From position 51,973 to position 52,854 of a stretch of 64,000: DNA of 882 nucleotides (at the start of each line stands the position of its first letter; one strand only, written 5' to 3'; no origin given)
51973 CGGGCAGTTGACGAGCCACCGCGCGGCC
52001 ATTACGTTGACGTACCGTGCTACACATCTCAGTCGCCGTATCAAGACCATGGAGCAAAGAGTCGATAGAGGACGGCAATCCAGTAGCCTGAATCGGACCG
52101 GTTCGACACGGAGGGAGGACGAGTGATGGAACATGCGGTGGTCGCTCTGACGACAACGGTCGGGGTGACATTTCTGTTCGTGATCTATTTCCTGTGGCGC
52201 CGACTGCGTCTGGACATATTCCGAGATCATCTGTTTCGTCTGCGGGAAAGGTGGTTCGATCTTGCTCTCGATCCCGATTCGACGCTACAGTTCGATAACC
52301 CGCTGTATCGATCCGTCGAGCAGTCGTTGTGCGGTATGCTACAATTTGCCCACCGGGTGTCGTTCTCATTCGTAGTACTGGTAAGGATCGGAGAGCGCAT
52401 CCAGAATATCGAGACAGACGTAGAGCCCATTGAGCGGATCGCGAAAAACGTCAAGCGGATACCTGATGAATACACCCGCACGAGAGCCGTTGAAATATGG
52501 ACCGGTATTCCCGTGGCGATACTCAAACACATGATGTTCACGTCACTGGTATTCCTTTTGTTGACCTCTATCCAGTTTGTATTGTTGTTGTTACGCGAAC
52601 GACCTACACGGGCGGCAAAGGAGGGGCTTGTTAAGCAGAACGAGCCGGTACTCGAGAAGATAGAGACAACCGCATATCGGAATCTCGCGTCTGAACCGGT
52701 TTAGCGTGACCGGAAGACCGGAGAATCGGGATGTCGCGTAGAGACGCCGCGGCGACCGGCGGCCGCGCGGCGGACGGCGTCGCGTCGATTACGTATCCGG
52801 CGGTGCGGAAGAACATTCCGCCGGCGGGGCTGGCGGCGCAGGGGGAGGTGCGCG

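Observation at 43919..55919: Triplicated Type III-like mod gene: two frameshifted copies plus one intact copy in tandem, separated by cargo cassettes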

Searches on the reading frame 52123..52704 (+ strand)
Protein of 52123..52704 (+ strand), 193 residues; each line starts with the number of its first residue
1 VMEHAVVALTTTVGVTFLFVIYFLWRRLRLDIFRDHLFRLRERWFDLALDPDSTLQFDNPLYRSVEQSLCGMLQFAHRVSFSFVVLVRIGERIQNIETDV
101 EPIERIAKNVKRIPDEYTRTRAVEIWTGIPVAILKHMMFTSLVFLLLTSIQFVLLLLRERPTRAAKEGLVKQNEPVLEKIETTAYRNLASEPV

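Call 4: search_protein_families(library=pfam, proteins=[window:52123-52704:+], max_evalue=0.01)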
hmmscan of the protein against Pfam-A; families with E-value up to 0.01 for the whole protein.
window:52123-52704:+ (193 aa): 0 families

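Call 8: search_protein_families(library=padloc, proteins=[window:52123-52704:+], max_evalue=0.01)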
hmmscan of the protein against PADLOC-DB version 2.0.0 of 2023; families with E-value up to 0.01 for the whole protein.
window:52123-52704:+ (193 aa): 0 families

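Call 24: find_encoding_contigs(protein=window:52123-52704:+, flank=10000, max_places=10)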
Protein window:52123-52704:+ (193 aa): no gene with exactly this product is on record in the collection.

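Call 31: search_protein_families(library=ncbifam, proteins=[window:52123-52704:+], max_evalue=0.001)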
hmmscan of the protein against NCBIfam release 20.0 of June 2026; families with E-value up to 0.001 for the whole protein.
window:52123-52704:+ (193 aa): 0 families

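Call 48: find_homologous_proteins(query=window:52123-52704:+, max_evalue=0.001)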
Query window:52123-52704:+ (193 aa): 26 proteins with E <= 0.001 among 292 candidates.
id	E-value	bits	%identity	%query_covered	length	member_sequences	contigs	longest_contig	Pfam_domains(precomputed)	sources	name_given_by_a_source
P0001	7.7e-120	415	100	99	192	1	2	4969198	-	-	-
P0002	9.2e-119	412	99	99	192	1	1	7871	-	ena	-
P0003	1.0e-115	402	97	99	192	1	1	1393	-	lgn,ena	-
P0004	2.2e-106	372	89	99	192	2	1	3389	-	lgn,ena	-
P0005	2.9e-102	358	86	99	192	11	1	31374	-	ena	-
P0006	4.0e-101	354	84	100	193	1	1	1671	-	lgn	-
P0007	9.4e-101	353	86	99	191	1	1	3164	-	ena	-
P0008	5.6e-100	351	84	99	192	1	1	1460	-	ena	-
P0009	3.3e-97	342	80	100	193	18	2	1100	-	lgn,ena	-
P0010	3.1e-95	335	78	99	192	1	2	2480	-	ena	-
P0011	2.0e-94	333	77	99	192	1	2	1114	-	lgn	-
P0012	4.2e-94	332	78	99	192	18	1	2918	-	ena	-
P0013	5.8e-94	331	81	100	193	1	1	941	-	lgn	-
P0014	7.3e-90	318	76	99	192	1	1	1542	-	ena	-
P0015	1.8e-86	307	74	99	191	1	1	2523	-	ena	-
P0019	4.6e-62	227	55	98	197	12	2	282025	-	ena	-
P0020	9.9e-61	223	56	97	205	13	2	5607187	-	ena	-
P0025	5.9e-52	194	76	63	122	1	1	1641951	-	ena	-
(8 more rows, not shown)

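Call 49: find_encoding_contigs(protein=P0001, flank=10000, max_places=6)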
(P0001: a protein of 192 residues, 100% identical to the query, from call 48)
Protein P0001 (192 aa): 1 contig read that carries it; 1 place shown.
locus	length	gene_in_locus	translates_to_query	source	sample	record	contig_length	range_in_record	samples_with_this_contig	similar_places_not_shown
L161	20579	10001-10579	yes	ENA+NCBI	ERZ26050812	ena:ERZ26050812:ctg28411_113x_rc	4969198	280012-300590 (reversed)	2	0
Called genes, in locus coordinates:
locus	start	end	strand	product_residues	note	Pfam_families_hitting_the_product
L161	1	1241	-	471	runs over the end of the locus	-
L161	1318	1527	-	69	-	-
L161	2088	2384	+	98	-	-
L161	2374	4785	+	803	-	PF13589:HATPase_c_3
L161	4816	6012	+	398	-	PF02463:SMC_N, PF13175:AAA_15, PF13476:AAA_23, PF13304:AAA_21, PF13175:AAA_15 (weak)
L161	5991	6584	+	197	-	-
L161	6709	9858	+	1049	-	PF01555:N6_N4_Mtase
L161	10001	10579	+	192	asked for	-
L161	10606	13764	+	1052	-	PF01555:N6_N4_Mtase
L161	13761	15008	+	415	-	PF02463:SMC_N, PF13175:AAA_15, PF13476:AAA_23 (weak), PF13304:AAA_21, PF13175:AAA_15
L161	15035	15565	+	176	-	-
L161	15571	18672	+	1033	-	PF04851:ResIII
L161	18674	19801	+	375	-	PF00892:EamA (faint)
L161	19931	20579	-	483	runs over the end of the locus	PF01425:Amidase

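Call 50: find_encoding_contigs(protein=P0002, flank=10000, max_places=6)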
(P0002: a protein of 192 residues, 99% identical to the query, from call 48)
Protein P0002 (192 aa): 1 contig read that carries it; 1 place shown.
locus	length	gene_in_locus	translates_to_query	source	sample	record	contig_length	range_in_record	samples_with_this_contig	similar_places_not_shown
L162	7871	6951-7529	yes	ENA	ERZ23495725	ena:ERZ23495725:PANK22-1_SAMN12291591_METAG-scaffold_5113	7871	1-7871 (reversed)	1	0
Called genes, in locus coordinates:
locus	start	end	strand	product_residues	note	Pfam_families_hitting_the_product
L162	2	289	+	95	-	?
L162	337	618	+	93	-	-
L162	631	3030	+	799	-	PF13589:HATPase_c_3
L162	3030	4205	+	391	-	PF01170:UPF0020 (faint), PF01555:N6_N4_Mtase (weak), PF08241:Methyltransf_11 (faint), PF13649:Methyltransf_25 (faint)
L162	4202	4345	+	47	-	-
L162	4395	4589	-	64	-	-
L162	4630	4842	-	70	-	-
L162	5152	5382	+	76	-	-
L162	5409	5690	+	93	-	-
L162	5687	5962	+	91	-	PF12441:CopG_antitoxin (faint)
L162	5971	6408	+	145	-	-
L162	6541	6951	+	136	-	-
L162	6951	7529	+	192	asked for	-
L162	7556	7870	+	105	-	?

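Call 51: find_encoding_contigs(protein=P0005, flank=10000, max_places=6)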
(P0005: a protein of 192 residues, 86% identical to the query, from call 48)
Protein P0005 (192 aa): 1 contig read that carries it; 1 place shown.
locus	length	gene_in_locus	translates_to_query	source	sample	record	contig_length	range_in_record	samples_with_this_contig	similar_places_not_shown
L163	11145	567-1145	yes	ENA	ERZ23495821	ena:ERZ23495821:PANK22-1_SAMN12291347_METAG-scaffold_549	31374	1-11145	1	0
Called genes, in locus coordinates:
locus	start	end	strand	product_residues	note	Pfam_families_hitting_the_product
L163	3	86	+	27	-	?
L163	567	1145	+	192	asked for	-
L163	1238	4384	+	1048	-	PF04851:ResIII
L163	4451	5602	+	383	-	PF13173:AAA_14, PF13635:DUF4143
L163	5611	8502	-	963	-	PF00675:Peptidase_M16, PF05193:Peptidase_M16_C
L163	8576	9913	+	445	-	PF00202:Aminotran_3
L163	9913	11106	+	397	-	PF02771:Acyl-CoA_dh_N, PF02770:Acyl-CoA_dh_M, PF00441:Acyl-CoA_dh_1, PF08028:Acyl-CoA_dh_2, PF22924:ACOX_C_alpha1 (weak)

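Call 54: find_encoding_contigs(protein=P0020, flank=8000, max_places=3)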
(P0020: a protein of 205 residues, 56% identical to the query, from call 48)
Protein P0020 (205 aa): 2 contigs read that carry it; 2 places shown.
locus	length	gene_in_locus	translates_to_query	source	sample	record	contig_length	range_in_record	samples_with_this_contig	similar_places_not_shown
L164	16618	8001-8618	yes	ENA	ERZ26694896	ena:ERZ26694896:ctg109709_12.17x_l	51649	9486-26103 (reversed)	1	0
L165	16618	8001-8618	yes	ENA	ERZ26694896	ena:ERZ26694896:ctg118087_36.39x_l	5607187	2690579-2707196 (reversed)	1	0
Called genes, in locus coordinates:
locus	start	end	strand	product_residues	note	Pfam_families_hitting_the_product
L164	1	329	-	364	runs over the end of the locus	PF00534:Glycos_transf_1, PF13692:Glyco_trans_1_4, PF13524:Glyco_trans_1_2 (weak)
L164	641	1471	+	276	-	PF01073:3Beta_HSD, PF01370:Epimerase, PF04321:RmlD_sub_bind, PF07993:NAD_binding_4, PF13460:NAD_binding_10 (faint), PF16363:GDP_Man_Dehyd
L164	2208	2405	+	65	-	-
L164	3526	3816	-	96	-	-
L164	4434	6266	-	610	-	PF01609:DDE_Tnp_1 (weak)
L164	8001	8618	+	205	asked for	-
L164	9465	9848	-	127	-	PF01844:HNH, PF13395:HNH_4 (weak), PF14279:HNH_5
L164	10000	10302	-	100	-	-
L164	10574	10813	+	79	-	-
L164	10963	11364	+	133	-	PF01435:Peptidase_M48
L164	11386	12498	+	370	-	PF02073:Peptidase_M29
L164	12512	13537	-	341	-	PF01594:AI-2E_transport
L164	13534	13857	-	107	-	-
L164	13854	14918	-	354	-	PF02463:SMC_N (faint), PF13175:AAA_15, PF13476:AAA_23, PF13304:AAA_21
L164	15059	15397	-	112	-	PF05336:rhaM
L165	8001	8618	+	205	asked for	-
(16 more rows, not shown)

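Call 55: find_encoding_contigs(protein=P0019, flank=8000, max_places=3)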
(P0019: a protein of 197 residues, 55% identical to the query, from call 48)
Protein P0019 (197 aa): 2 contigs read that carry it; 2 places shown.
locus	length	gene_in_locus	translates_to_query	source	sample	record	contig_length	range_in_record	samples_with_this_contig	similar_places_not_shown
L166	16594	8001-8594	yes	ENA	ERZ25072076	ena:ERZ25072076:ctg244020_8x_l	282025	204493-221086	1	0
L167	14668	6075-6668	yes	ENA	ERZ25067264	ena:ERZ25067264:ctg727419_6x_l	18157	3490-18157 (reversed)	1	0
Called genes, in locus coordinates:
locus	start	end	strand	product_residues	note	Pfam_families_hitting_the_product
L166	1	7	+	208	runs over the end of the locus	-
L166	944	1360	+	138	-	PF00483:NTP_transferase (weak), PF12804:NTP_transf_3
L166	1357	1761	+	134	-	-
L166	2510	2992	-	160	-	-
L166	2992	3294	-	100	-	PF04754:Transposase_31 (weak)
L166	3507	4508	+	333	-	PF04754:Transposase_31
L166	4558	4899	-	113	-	-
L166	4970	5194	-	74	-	PF04754:Transposase_31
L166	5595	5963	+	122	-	-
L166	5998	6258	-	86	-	-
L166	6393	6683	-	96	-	PF01381:HTH_3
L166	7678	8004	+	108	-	PF01381:HTH_3, PF12844:HTH_19 (faint), PF13560:HTH_31 (weak)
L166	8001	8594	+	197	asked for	-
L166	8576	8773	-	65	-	-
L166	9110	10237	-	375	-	PF13560:HTH_31, PF01381:HTH_3, PF12844:HTH_19 (weak), PF06114:Peptidase_M78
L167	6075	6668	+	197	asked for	-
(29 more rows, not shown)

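Call 56: find_encoding_contigs(protein=P0025, flank=10000, max_places=3)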
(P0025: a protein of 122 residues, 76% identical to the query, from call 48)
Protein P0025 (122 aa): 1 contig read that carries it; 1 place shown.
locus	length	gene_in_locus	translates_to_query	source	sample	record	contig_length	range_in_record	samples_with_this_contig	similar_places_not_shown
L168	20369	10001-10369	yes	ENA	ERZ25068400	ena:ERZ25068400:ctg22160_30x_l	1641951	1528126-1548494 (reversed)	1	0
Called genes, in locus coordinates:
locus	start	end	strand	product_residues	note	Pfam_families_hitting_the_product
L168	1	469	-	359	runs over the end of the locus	PF00005:ABC_tran, PF08352:oligo_HPY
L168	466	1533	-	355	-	PF00005:ABC_tran, PF13304:AAA_21 (faint), PF08352:oligo_HPY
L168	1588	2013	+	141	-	-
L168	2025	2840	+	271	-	PF05721:PhyH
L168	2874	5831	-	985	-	PF03710:GlnE, PF08335:GlnD_UR_UTase, PF03710:GlnE, PF08335:GlnD_UR_UTase (weak)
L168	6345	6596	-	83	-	-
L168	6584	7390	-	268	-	-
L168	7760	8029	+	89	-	PF13191:AAA_16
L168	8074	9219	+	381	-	PF04754:Transposase_31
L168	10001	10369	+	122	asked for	-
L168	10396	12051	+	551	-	PF01555:N6_N4_Mtase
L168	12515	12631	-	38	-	-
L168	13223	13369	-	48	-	-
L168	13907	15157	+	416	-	PF14690:Zn_ribbon_ISL3, PF13542:HTH_Tnp_ISL3, PF01610:DDE_Tnp_ISL3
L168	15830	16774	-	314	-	-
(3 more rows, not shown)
